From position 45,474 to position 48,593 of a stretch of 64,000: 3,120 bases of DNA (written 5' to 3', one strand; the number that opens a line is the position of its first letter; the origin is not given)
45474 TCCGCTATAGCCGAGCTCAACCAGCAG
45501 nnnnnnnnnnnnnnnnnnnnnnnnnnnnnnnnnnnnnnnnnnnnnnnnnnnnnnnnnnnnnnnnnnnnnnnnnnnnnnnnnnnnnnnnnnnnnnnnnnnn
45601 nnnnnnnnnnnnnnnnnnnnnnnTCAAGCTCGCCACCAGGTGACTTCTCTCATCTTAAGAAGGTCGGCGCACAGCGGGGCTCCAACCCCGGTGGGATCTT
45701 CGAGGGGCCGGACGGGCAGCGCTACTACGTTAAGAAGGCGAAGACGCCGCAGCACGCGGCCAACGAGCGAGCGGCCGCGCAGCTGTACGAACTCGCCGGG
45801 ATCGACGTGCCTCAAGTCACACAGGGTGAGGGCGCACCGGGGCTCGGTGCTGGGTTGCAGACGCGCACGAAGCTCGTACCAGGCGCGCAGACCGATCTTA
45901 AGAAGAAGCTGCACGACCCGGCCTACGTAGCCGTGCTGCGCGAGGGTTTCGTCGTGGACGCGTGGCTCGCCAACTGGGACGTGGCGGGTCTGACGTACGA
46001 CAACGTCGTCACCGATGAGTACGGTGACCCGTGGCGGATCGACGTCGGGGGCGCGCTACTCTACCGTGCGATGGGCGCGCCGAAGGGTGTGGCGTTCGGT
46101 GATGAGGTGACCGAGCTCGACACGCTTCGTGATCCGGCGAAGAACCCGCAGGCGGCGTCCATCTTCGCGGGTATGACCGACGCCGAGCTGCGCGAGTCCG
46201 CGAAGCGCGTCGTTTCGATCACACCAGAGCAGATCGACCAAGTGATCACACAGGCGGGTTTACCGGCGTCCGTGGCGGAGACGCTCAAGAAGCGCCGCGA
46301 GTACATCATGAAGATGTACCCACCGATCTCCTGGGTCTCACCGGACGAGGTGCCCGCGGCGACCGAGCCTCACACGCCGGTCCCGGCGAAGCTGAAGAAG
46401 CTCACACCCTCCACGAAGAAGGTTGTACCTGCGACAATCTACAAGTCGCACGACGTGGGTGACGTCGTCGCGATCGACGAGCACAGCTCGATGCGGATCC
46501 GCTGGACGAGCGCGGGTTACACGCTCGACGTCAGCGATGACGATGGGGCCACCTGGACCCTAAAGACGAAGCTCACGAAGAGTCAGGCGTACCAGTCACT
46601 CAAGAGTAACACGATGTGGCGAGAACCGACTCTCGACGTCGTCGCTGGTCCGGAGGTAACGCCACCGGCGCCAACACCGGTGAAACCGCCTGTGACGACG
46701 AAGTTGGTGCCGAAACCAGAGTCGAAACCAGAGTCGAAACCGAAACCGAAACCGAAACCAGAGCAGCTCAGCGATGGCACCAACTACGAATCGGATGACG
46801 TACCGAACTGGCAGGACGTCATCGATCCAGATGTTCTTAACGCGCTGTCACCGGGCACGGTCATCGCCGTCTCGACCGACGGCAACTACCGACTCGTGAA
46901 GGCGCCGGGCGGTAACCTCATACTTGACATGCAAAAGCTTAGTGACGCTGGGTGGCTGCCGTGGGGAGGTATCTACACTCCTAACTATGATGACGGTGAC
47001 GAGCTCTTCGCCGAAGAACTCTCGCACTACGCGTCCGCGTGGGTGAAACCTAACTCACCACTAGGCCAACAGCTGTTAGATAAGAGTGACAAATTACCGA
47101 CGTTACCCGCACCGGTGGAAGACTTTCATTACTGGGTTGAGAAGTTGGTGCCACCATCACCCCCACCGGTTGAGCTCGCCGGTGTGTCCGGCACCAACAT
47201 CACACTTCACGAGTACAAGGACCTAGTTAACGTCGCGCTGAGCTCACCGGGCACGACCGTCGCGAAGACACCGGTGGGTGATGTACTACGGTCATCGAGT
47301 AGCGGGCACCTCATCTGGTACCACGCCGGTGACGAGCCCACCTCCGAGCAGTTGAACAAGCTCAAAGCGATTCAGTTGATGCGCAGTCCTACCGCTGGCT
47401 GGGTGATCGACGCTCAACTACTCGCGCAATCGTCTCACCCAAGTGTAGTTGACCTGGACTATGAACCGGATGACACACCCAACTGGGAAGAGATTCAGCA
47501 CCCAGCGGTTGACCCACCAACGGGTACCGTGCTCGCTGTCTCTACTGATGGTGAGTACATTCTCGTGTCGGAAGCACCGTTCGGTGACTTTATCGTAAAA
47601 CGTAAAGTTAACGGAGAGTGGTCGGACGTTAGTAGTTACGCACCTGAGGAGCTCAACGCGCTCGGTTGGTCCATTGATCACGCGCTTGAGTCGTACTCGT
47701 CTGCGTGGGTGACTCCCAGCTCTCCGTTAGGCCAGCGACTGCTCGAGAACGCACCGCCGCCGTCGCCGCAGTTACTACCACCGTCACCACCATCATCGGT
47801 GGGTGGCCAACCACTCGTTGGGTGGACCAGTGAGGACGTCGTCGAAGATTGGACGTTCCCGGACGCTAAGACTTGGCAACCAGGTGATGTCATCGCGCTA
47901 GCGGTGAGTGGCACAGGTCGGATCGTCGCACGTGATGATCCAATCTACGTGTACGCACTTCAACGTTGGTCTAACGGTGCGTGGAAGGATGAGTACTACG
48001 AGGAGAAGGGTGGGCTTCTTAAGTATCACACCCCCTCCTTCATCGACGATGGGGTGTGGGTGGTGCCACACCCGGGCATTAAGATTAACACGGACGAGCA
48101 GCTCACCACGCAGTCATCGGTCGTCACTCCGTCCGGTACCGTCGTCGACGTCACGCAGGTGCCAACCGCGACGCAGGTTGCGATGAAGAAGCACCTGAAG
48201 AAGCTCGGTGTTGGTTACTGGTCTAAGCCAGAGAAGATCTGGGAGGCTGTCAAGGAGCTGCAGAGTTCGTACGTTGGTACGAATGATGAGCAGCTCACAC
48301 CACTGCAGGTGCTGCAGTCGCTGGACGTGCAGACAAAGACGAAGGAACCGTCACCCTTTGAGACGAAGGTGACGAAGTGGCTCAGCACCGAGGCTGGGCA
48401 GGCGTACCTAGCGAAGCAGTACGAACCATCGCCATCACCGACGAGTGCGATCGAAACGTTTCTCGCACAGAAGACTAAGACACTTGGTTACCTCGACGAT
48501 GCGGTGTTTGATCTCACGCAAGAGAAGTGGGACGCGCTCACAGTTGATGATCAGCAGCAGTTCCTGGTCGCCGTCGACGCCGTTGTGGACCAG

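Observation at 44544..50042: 1832-aa MuF-like protein: virion-delivered ADP-ribosyltransferase with tandemly duplicated middle modules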

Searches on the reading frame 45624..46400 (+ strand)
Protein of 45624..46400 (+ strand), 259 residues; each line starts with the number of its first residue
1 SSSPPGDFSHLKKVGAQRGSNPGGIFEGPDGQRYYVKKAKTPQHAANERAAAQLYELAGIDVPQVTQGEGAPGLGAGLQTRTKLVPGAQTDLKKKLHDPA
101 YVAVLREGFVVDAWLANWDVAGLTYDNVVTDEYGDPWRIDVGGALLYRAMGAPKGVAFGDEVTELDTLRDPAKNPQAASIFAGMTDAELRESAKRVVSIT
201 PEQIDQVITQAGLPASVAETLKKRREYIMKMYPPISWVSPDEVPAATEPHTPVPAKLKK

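Call 17: find_homologous_proteins(query=window:45624-46400:+, max_evalue=0.001)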
Query window:45624-46400:+ (259 aa): 117 proteins with E <= 0.001 among 2196 candidates.
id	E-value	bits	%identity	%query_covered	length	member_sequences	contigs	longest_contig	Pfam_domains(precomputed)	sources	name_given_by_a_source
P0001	3.1e-70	255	54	86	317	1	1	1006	-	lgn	-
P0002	7.9e-63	230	51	78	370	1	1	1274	-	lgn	-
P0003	1.4e-55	207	47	85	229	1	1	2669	-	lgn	-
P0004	5.8e-52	195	47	83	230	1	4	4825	-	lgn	-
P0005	6.3e-50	188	45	86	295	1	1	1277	-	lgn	-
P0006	1.6e-49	187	46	81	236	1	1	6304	-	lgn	-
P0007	2.0e-49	186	45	89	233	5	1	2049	-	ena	-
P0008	2.8e-48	183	45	81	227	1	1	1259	-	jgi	jgi:hypothetical protein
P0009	2.0e-46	177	43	89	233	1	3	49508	-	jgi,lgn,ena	-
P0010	3.9e-45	172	42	89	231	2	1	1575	-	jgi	-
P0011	7.9e-45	171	42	83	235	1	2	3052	-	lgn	-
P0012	2.5e-44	170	43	86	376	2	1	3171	-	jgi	jgi:hypothetical protein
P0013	3.2e-41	160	41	87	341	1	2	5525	-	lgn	-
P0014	1.1e-39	155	39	93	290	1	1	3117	-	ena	-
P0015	2.4e-38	150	43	78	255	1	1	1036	-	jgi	jgi:hypothetical protein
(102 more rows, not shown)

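Call 25: predict_structure(alignment_id=A1)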
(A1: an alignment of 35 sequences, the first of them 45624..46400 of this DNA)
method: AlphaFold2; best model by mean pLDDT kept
length: 259 residues; sequences in the alignment: 35
mean_pLDDT: 89.2   pTM: 0.84
mean pLDDT of the five models: 89.2, 88.5, 88.1, 88.1, 88.0
residues with pLDDT >= 90: 198; 70-90: 20; 50-70: 38; < 50: 3
segments of 3 or more residues with pLDDT < 50: none
pLDDT, mean of each block of 10 residues (from residue 1): 77 94 96 96 93 97 96 95 96 97 98 93 94 96 67 62 95 96 97 97 97 93 96 71 63 66
secondary structure, 60 per line:
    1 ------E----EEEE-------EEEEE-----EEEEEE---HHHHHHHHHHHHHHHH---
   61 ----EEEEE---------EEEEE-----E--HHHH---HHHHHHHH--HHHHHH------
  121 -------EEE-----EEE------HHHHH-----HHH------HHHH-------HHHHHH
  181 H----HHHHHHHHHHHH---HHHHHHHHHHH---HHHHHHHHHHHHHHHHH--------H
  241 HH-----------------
elements in order: E12-15 E23-27 E33-38 H42-57 E65-69 E79-83 H92-95 H99-106 H109-114 E128-130 E136-138 H145-149 H164-167 H175-181 H186-197 H201-211 H215-231

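Call 28: search_protein_families(library=phrogs, proteins=[window:45624-46400:+], max_evalue=0.001)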
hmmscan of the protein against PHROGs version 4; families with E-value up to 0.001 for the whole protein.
window:45624-46400:+ (259 aa): 0 families

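Call 31: search_solved_structures(query=A1, max_evalue=10, show_alignments=2)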
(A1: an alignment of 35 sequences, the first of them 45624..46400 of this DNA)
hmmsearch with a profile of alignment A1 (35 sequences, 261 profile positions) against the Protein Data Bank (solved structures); distinct sequences matched with E-value up to 10: 2.
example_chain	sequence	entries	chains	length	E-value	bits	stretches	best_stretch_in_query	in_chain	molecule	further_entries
9h91_T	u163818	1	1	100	0.32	13.6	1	177-249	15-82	50S ribosomal protein L23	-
5wt2_A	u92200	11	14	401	1.2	11.7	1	176-233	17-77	Cysteine desulfurase IscS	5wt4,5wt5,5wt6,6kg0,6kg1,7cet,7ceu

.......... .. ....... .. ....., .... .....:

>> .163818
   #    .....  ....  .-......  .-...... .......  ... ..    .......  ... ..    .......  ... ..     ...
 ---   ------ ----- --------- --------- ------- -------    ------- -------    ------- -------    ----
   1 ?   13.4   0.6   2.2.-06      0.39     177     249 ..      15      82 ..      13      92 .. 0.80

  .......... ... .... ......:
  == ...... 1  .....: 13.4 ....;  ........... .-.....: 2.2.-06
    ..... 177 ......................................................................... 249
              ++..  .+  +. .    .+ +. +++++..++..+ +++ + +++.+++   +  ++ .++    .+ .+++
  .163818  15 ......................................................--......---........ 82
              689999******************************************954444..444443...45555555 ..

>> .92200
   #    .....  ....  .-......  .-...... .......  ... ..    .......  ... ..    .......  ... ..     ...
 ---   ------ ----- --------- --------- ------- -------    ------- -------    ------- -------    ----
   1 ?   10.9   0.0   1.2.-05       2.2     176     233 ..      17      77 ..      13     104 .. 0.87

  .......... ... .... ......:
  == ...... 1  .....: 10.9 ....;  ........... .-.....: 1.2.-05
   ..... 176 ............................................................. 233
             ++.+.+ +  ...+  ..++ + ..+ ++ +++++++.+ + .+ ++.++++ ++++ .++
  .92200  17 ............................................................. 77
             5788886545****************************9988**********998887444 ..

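Call 51: search_protein_representatives(alignment_id=A1)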
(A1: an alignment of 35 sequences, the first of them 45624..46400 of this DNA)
Query: 35 sequences, 261 profile positions. Proteins with E-value up to 0.001 (for the whole library): 5798; up to 1e-10: 5139; up to 1e-30: 3294. The best 150 are listed.
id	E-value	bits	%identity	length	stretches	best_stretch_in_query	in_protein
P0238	4.1e-216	731.1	-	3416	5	26-214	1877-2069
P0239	4.0e-156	534.5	-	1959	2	25-255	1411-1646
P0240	1.4e-154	529.4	-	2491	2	21-257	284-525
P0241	5.8e-143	491.4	-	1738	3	27-254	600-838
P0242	1.6e-134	463.7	-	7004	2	18-257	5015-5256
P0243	1.2e-131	454.3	-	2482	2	27-254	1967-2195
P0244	5.7e-130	448.8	-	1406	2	26-256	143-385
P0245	2.7e-126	436.7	-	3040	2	27-255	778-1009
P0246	4.2e-126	436.1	-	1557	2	30-254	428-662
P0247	6.5e-126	435.5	-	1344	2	26-258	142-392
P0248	3.8e-124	429.7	-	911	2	20-248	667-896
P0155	4.8e-123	426.1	-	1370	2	30-256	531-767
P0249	1.3e-122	424.7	-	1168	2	7-258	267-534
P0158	1.5e-122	424.4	-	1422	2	20-254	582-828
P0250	1.6e-122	424.3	-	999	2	9-257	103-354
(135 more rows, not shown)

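Call 52: search_protein_families(library=pfam, alignment_id=A1, max_evalue=1)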
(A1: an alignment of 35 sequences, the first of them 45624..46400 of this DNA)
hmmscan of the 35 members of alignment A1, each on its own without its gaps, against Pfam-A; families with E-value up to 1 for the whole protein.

A. member 1, window:45624-46400:+ (259 aa): 2 families
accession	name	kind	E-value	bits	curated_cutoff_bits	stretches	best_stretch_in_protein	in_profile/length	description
PF23796.1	DUF7174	-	0.052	13.7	27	1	192-247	80-135/153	Family of unknown function (DUF7174)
PF00725.27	3HCDH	-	0.14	13.2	22.1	1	199-221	24-47/97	3-hydroxyacyl-CoA dehydrogenase, C-terminal domain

B. families by the number of members that match (of 35 scanned): 24 families
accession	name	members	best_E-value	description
PF03537.19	Glyco_hydro_114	5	0.12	Glycoside-hydrolase family GH114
PF20613.4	HipA_2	3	0.032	HipA-like kinase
PF22785.1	Tc-R-P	2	1.3e-10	Polymorphic toxin system, DSP-PTPase phosphatase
PF22784.1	PTP-SAK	2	7.1e-10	Swiss Army Knife protein, DSP-PTPase phosphatase domain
PF05706.17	CDKN3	2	6.5e-09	Cyclin-dependent kinase inhibitor 3 (CDKN3)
PF00782.25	DSPc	2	3.3e-06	Dual specificity phosphatase, catalytic domain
PF00102.32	Y_phosphatase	2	5.9e-05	Protein-tyrosine phosphatase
PF07804.18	HipA_C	2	0.00052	HipA-like C-terminal domain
PF13350.11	Y_phosphatase3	2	0.0068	Tyrosine phosphatase family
PF07423.16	DUF1510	2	0.093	Domain of unknown function (DUF1510)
PF25077.1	DUF7800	2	0.11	Domain of unknown function (DUF7800)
PF22741.1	PTP-NADK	1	0.0023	DSP-PTPase phosphatase fused to NAD+ Kinase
PF20271.3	CATASP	1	0.015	CATRA-Associated Small Protein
PF23796.1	DUF7174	1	0.052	Family of unknown function (DUF7174)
PF13946.11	DUF4214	1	0.057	Domain of unknown function (DUF4214)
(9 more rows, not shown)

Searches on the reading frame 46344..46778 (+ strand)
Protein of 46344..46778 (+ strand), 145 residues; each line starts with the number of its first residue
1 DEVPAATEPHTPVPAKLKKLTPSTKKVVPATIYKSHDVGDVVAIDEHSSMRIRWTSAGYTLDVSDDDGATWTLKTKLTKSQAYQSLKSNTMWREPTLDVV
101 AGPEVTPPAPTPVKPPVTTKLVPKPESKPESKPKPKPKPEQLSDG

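Call 12: search_protein_families(library=pfam, proteins=[window:46344-46778:+], max_evalue=10)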
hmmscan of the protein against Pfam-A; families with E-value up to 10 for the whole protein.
window:46344-46778:+ (145 aa): 2 families
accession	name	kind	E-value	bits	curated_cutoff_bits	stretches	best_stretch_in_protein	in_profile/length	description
PF05887.16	Trypan_PARP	-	0.0067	16.8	100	1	64-140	31-108/134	Procyclic acidic repetitive protein (PARP)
PF02012.26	BNR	-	0.27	11.8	27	1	63-72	2-11/12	BNR/Asp-box repeat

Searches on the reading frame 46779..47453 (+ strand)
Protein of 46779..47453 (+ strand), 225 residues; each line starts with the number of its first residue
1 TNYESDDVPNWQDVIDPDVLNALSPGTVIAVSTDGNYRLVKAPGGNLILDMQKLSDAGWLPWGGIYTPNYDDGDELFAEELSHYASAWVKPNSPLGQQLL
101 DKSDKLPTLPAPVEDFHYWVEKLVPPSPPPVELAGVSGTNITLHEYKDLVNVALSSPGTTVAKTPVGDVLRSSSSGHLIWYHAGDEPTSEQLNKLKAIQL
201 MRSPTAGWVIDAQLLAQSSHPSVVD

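Call 12: search_protein_families(library=pfam, proteins=[window:46779-47453:+], max_evalue=10)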
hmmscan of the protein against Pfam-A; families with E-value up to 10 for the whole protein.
window:46779-47453:+ (225 aa): 0 families

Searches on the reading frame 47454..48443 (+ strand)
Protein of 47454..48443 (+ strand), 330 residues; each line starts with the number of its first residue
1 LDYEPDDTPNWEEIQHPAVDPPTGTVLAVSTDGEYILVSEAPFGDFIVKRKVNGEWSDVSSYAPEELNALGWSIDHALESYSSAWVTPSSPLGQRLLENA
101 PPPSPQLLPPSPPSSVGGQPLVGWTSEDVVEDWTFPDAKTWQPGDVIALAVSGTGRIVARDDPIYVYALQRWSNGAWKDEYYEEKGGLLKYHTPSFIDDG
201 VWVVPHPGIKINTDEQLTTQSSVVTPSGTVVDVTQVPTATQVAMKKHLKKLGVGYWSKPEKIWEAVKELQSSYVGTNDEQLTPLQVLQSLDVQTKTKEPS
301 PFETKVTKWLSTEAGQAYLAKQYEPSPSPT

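Call 56: predict_structure(alignment_id=A3)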
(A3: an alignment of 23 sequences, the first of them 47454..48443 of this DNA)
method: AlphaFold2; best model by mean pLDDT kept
length: 330 residues; sequences in the alignment: 23
mean_pLDDT: 77.1   pTM: 0.51
mean pLDDT of the five models: 77.1, 75.4, 75.4, 75.2, 71.5
residues with pLDDT >= 90: 97; 70-90: 140; 50-70: 55; < 50: 38
segments of 3 or more residues with pLDDT < 50: 107-120, 193-199, 214-228
pLDDT, mean of each block of 10 residues (from residue 1): 69 79 92 93 80 87 79 86 92 93 64 44 66 69 87 83 81 71 65 48 71 43 41 75 86 96 94 64 92 94 97 94 70
secondary structure, 60 per line:
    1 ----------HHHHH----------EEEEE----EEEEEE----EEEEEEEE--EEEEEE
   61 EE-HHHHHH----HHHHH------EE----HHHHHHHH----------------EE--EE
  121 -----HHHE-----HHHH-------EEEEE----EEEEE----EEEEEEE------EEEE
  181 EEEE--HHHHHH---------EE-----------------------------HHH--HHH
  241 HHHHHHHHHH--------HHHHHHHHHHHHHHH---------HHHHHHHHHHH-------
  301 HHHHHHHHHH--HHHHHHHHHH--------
elements in order: H11-15 E26-30 E35-40 E45-52 E55-62 H64-69 H74-78 H91-98 H135-138 E146-150 E155-159 E164-170 E177-184 H187-192 H238-250 H259-273 H283-293 H301-310 H313-322

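Call 79: fold_search(model_id=the predicted structure, library=viral)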
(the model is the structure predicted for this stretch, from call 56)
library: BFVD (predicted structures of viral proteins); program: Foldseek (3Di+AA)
matches with E <= 10: 789; with E <= 0.001: 0
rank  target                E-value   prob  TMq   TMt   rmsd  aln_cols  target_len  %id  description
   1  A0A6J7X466            2.0e-02  0.28  0.11  0.05  13.8       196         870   12  Uncharacterized protein [uncultured Caudovirales phage]
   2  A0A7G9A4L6            3.3e-02  0.10  0.14  0.09  28.8       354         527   12  Uncharacterized protein [Bacteriophage sp.]
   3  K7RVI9                5.3e-02  0.21  0.12  0.08  17.1       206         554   11  Uncharacterized protein [Vibrio phage vB_VpaS_MAR10]
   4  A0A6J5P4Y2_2          8.9e-02  0.06  0.12  0.05  25.7       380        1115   13  Uncharacterized protein [uncultured Caudovirales phage]
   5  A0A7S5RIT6            1.1e-01  0.23  0.18  0.30  13.8       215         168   12  (no name in the UniProt tables at hand)
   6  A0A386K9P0            1.2e-01  0.92  0.12  0.53   4.7        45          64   16  (no name in the UniProt tables at hand)
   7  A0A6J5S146            1.3e-01  0.75  0.12  0.32   7.3        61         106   16  Uncharacterized protein [uncultured Caudovirales phage]
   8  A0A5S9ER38            1.5e-01  0.10  0.12  0.13  18.8       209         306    8  Uncharacterized protein [Tenacibaculum phage PTm1]
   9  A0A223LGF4            1.6e-01  0.12  0.15  0.15  14.7       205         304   10  Uncharacterized protein [Pseudoalteromonas phage J2-1]
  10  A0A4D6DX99            1.6e-01  0.10  0.12  0.17  18.4       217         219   12  Uncharacterized protein [Edwardsiella phage pEt-SU]
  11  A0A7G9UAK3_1          2.0e-01  0.03  0.12  0.07  28.7       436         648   11  Genome polyprotein (Fragment) [Dengue virus type 3]
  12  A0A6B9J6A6            2.1e-01  0.05  0.11  0.04  22.0       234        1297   13  Putative phage tail fibre N-terminal domain-containing protein [Erwinia phage Hena1]
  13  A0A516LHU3            2.4e-01  0.87  0.13  0.41   5.7        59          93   10  (no name in the UniProt tables at hand)
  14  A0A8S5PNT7            2.8e-01  0.18  0.10  0.13  11.9        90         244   14  Uncharacterized protein [Myoviridae sp. ctLjW1]
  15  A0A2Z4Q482            2.8e-01  0.10  0.10  0.22  19.3       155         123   11  Uncharacterized protein [Microbacterium phage Floof]
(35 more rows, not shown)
